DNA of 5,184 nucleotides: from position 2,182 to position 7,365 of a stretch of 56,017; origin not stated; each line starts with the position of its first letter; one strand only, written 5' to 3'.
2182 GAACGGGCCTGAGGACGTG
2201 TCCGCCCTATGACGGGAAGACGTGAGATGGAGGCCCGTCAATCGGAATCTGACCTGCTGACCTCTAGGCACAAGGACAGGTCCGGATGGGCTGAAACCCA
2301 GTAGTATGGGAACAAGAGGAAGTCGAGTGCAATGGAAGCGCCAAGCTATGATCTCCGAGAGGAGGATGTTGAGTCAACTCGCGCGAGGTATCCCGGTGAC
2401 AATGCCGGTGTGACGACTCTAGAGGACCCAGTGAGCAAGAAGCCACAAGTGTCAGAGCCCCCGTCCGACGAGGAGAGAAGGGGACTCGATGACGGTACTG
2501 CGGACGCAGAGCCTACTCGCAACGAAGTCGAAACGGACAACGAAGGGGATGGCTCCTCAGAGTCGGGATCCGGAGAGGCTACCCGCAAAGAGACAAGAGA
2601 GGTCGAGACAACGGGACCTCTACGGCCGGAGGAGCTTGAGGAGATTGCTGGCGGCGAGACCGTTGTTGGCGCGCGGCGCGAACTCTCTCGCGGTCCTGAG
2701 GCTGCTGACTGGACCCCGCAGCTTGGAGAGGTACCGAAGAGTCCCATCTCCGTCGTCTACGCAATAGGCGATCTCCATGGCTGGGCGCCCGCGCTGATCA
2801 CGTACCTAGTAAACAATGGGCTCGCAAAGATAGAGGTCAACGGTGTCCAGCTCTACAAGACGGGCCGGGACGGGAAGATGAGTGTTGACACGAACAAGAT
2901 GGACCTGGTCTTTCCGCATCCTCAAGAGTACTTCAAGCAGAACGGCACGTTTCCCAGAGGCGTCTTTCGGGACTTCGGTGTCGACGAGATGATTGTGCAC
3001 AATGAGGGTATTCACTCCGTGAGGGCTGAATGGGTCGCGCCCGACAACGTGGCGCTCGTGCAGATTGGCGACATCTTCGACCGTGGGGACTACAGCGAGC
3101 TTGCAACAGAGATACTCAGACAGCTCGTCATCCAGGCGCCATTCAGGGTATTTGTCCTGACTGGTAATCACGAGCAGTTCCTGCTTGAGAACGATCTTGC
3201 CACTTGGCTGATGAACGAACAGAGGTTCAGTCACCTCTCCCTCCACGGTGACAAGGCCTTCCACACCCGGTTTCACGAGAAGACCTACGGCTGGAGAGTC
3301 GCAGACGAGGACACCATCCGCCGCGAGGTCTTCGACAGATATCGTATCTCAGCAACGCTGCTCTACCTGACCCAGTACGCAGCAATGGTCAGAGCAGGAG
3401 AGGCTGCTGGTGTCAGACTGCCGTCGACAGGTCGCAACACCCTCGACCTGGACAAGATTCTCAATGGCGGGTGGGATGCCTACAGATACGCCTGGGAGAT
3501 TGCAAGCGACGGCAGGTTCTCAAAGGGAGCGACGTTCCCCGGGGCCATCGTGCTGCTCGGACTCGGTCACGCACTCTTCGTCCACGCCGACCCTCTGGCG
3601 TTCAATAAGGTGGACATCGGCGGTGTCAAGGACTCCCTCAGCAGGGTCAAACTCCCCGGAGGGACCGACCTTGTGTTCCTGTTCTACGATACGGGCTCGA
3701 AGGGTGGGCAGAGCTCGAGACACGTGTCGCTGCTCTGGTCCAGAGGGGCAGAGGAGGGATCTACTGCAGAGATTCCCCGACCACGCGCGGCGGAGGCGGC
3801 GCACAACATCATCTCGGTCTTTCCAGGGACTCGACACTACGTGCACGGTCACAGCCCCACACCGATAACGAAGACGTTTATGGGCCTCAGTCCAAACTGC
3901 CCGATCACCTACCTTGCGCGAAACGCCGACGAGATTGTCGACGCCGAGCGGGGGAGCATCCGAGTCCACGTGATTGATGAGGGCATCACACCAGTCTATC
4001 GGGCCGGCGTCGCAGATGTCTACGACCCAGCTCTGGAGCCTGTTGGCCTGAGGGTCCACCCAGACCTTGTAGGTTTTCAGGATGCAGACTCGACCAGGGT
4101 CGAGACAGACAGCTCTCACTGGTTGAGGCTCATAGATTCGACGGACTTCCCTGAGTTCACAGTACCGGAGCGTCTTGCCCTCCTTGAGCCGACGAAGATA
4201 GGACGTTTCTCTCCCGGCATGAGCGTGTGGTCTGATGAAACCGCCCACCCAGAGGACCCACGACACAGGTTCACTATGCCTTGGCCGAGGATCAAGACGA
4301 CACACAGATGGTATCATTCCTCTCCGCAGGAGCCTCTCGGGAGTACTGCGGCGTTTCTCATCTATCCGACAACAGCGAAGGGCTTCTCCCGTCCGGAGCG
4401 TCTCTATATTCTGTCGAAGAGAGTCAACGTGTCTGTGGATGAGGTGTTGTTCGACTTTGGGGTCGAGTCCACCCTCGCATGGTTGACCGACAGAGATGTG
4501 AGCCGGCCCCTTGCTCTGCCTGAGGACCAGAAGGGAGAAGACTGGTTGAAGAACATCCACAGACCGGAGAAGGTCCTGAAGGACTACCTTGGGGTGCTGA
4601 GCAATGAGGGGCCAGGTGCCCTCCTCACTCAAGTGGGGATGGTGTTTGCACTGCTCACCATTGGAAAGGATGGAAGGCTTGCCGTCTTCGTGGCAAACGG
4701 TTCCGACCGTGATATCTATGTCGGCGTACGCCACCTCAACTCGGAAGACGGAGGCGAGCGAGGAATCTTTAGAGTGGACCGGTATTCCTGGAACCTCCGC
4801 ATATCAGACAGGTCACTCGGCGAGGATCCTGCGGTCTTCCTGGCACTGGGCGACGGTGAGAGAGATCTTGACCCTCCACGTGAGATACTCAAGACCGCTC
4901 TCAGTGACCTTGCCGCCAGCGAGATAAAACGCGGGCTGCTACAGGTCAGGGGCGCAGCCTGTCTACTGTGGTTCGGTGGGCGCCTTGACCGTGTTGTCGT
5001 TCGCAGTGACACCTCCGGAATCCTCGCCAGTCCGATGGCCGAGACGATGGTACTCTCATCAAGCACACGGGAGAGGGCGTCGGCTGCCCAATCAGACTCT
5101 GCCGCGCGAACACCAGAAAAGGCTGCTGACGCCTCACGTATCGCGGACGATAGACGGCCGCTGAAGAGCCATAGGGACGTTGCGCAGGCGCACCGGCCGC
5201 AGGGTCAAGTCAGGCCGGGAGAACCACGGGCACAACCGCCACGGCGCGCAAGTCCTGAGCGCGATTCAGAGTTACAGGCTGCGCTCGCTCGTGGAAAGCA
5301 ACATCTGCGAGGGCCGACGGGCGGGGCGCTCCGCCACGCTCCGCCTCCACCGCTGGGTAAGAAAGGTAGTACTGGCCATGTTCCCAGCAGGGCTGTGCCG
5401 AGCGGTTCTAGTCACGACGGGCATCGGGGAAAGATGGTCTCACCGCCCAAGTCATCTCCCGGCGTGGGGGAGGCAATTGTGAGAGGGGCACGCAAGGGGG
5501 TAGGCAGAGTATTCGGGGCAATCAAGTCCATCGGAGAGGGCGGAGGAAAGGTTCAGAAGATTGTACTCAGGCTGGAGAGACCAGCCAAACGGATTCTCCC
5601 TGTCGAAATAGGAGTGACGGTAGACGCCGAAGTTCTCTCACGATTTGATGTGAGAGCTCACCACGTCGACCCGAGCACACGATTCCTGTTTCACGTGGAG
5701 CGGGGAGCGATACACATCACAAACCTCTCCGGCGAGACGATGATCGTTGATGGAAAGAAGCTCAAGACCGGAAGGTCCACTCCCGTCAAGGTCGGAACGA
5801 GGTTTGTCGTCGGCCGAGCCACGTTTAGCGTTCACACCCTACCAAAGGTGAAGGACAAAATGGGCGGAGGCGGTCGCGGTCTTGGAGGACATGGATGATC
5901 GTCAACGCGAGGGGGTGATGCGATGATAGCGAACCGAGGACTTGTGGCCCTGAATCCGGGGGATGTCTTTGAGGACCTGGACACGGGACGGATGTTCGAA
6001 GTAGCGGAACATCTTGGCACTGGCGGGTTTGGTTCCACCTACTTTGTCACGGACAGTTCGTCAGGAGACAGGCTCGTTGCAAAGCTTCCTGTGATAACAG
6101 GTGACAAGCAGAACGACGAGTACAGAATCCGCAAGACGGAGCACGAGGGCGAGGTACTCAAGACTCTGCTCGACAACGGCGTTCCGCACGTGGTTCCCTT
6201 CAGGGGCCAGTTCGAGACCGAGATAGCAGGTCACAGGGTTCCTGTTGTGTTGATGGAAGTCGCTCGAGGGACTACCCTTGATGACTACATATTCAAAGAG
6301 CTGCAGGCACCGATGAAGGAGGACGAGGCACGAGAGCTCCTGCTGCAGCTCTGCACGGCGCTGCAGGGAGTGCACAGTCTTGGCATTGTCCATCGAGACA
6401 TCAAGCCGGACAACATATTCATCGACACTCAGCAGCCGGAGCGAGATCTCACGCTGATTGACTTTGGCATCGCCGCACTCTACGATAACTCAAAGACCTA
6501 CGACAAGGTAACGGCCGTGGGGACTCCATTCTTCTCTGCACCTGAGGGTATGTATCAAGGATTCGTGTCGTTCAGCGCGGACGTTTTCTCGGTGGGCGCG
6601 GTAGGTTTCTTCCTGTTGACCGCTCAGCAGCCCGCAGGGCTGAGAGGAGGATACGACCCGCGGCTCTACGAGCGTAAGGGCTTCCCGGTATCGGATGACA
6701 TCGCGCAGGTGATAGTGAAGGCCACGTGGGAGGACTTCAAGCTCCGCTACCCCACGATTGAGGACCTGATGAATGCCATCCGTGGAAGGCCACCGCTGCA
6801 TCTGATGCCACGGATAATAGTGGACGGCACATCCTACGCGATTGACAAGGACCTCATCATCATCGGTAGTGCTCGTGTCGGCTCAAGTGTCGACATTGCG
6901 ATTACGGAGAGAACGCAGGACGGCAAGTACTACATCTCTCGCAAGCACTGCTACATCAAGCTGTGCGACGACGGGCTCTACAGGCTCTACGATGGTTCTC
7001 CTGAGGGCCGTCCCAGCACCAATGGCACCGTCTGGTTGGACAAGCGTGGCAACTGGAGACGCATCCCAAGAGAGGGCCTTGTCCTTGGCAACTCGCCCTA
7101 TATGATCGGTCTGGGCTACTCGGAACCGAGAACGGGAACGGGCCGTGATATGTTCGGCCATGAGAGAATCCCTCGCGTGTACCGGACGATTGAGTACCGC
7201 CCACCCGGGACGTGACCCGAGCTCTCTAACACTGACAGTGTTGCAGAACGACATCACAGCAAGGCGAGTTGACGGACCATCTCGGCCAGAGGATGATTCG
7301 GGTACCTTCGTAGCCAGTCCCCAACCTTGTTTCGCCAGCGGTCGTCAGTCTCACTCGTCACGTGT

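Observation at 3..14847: Convergent double operon: self-contained Ser/Thr phospho-switch coupled to a SNF2 helicase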

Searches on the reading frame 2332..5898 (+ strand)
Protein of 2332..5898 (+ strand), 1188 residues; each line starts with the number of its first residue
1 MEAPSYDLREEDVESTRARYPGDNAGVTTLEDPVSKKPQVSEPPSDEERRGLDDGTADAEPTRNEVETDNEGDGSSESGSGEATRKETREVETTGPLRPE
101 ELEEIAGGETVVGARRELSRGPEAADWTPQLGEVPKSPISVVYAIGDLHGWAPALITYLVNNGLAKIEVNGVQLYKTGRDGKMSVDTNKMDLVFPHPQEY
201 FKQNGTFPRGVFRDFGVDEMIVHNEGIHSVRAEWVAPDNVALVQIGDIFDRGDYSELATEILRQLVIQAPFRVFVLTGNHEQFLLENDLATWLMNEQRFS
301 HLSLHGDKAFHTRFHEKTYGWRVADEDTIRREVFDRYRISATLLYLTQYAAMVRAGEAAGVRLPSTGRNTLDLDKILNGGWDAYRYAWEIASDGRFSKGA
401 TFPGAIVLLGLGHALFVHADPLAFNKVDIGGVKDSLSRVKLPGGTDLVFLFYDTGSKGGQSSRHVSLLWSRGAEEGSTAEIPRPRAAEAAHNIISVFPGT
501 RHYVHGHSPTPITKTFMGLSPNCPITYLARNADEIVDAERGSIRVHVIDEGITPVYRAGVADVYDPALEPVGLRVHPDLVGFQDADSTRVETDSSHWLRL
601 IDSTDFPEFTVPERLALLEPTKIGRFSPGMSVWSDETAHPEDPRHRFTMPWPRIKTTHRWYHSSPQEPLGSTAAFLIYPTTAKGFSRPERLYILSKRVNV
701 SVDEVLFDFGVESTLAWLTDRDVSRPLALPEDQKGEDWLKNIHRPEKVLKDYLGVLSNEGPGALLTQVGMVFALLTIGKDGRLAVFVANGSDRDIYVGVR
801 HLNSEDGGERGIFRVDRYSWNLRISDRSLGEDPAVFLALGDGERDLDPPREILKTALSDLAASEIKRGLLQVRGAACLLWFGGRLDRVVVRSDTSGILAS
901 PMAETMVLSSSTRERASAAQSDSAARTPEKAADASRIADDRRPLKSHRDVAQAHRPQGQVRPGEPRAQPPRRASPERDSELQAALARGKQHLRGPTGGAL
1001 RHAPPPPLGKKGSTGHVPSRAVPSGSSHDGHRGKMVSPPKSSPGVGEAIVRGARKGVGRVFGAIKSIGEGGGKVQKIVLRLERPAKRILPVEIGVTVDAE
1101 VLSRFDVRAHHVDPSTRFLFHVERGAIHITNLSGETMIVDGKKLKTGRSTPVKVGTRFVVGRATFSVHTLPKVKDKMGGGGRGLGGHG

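Call 3: search_protein_families(library=pfam, proteins=[window:2332-5898:+], max_evalue=0.01)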
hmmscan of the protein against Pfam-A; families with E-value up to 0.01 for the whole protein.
window:2332-5898:+ (1188 aa): 1 family
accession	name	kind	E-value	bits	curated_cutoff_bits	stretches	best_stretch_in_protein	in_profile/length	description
PF00149.33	Metallophos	-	1.2e-07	32.8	21.5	1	237-308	29-108/191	Calcineurin-like phosphoesterase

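Call 4: search_protein_families(library=padloc, proteins=[window:2332-5898:+], max_evalue=0.01)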
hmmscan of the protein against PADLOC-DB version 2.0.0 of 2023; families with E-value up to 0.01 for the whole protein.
window:2332-5898:+ (1188 aa): 0 families

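Call 5: search_protein_families(library=ncbifam, proteins=[window:2332-5898:+], max_evalue=0.01)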
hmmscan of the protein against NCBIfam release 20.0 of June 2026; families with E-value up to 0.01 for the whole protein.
window:2332-5898:+ (1188 aa): 2 families
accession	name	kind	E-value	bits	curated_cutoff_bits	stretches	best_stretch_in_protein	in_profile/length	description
NF043030.1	T4SS_Wip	domain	0.0012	18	300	1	144-302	19-145/330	Dot/Icm T4SS effector Wip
NF008516.0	PRK11439.1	equivalog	0.0053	16.8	326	1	235-298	41-102/218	protein-serine/threonine phosphatase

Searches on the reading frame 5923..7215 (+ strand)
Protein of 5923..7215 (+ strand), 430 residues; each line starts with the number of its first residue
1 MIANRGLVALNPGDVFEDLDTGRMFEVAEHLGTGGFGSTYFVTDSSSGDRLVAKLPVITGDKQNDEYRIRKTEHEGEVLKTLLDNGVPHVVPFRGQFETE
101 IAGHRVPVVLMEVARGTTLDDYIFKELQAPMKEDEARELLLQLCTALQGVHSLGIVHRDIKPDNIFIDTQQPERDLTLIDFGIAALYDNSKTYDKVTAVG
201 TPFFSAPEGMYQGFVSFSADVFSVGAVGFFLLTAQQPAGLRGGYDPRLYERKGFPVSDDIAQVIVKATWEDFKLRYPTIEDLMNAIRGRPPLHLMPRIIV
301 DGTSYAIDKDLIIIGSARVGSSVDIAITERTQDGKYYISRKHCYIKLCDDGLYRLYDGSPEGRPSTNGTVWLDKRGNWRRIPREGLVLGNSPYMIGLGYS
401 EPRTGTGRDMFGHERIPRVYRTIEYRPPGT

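Call 3: search_protein_families(library=pfam, proteins=[window:5923-7215:+], max_evalue=0.01)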
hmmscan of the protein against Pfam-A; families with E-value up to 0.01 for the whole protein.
window:5923-7215:+ (430 aa): 8 families
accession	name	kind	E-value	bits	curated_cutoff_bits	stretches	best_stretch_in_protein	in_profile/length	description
PF00069.31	Pkinase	-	5.7e-35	121.4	31.7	1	25-239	1-198/263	Protein kinase domain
PF07714.23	PK_Tyr_Ser-Thr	-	7.1e-16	58.7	23.1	1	26-236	2-203/258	Protein tyrosine and serine/threonine kinase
PF01636.29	APH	-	5.6e-09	36.5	23.2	1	35-153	8-110/239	Phosphotransferase enzyme family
PF06293.20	Kdo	-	2e-07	31.1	21.3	1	74-182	60-167/207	Lipopolysaccharide kinase (Kdo/WaaP) family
PF17667.7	Pkinase_fungal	-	5e-07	29.2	24.1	1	133-208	282-363/387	Fungal protein kinase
PF03109.22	ABC1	-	5.5e-05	22.9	22.9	1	108-191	144-221/244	ABC1 atypical kinase-like domain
PF00498.31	FHA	-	0.00014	22.7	20.7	1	313-371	2-46/67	FHA domain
PF14531.12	Kinase-like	-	0.0012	18.6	25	1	134-239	144-252/289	Kinase-like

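Call 4: search_protein_families(library=padloc, proteins=[window:5923-7215:+], max_evalue=0.01)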
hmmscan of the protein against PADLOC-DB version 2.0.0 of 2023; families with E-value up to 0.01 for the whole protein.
window:5923-7215:+ (430 aa): 37 families (the best 25 are shown)
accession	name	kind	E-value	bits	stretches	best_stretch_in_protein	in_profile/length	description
PDLC04138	mad6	-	6.8e-37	125.7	1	23-237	51-255/659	mads_6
PDLC04042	PD-T4-6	-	2.2e-36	124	1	23-240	9-214/292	-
PDLC04053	PD-T4-6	-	2.2e-36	123.9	1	25-287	11-269/311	-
PDLC04044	PD-T4-6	-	4.9e-32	109.5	1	25-286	34-289/372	-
PDLC04047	PD-T4-6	-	1.2e-31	108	1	25-239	12-213/327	-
PDLC04062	PD-T4-6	-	2.7e-28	97.2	1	27-286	36-290/450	-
PDLC04045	PD-T4-6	-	2.9e-28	96.9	1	25-294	35-303/350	-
PDLC04054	PD-T4-6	-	5.5e-28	96.4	1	25-239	12-214/347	-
PDLC04060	PD-T4-6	-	2.8e-27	93.8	1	25-237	10-208/486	-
PDLC04039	PD-T4-6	-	1.9e-26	91.1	1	26-237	17-214/458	-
PDLC04043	PD-T4-6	-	7.1e-26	89.3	1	25-286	17-274/452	-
PDLC04051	PD-T4-6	-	1e-25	88.7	1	25-241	34-244/476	-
PDLC04041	PD-T4-6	-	1.1e-25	88.8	1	25-287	30-291/443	-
PDLC03920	MkoA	-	1.4e-25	87.8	1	25-287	10-275/1112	-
PDLC04063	PD-T4-6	-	1.6e-25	87.9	1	26-243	19-231/564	-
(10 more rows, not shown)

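Call 5: search_protein_families(library=ncbifam, proteins=[window:5923-7215:+], max_evalue=0.01)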
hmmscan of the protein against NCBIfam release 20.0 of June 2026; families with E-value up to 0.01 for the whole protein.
window:5923-7215:+ (430 aa): 18 families
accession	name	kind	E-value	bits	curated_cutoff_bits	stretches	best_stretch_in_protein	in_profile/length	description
NF033483.0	PknB_PASTA_kin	equivalog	3e-30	105.8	450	1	25-237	9-207/563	Stk1 family PASTA domain-containing Ser/Thr kinase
NF047741.1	antiphage_MADS6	equivalog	2e-25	89.4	460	2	86-286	254-457/612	methylation-associated defense system protein kinase MAD6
NF033442.0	BREX_PglW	equivalog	1.2e-24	86.2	990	2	22-186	512-662/1391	BREX system serine/threonine kinase PglW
NF038150.1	lanthi_synth_IV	equivalog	1.5e-22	79.8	650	1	25-242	191-400/851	class IV lanthionine synthetase LanL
NF052427.1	StpK7MSMEG_1200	equivalog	2.7e-20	72.4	900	1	25-237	9-208/601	serine/threonine protein kinase StpK7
TIGR03903.1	TOMM_kin_cyc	equivalog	4.3e-16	58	705.75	1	111-234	58-185/1267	TOMM system kinase/cyclase fusion protein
NF053615.1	SerThrKinAfsKStmc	equivalog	8.9e-16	57.7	1300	1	25-237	15-212/809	protein serine/threonine kinase AfsK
NF043056.1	T4SS_LegK1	equivalog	3.3e-14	52.4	550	1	108-227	155-279/516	Dot/Icm T4SS effector kinase LegK1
NF038151.1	lanthi_synth_III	equivalog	8.7e-13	47.5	575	1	25-234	222-425/833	class III lanthionine synthetase LanKC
NF009651.0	PRK13184.1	equivalog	6.1e-09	34.4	839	1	26-238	5-231/932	serine/threonine-protein kinase PknD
NF011463.0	PRK14879.1-4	equivalog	2e-07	30.6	188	1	65-190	58-166/237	Kae1-associated kinase Bud32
NF058632.1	SerThrKinPrkT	equivalog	6.5e-07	28.7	280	1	10-182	8-163/322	serine/threonine protein kinase PrkT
TIGR03724.2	arch_bud32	equivalog_domain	1.7e-06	27.7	125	1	69-190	37-137/193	KEOPS complex kinase/ATPase Bud32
NF007174.0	PRK09605.1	equivalog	0.00015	20.4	447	1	68-189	379-478/535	bifunctional N(6)-L-threonylcarbamoyladenine synthase/serine/threonine protein kinase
NF002475.0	PRK01723.1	equivalog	0.0025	16.9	142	1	127-184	135-190/241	3-deoxy-D-manno-octulosonic acid kinase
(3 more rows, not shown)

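Call 103: find_related_loci(query=A9, collection=viral_contigs, flank=10000)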
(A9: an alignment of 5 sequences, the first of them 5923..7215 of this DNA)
Query A9 (430 aa) in viral_contigs; peptide patterns used: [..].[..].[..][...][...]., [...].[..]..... (x = any residue, [..] = any of these).
153 stretches matched a pattern; 2 encode a relative of the query (tblastn E <= 1e-3); 2 distinct loci.
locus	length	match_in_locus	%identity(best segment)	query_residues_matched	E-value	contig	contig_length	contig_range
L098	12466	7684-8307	25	27-248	2e-11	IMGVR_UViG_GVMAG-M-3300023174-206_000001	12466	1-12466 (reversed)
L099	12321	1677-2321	23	23-250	9e-10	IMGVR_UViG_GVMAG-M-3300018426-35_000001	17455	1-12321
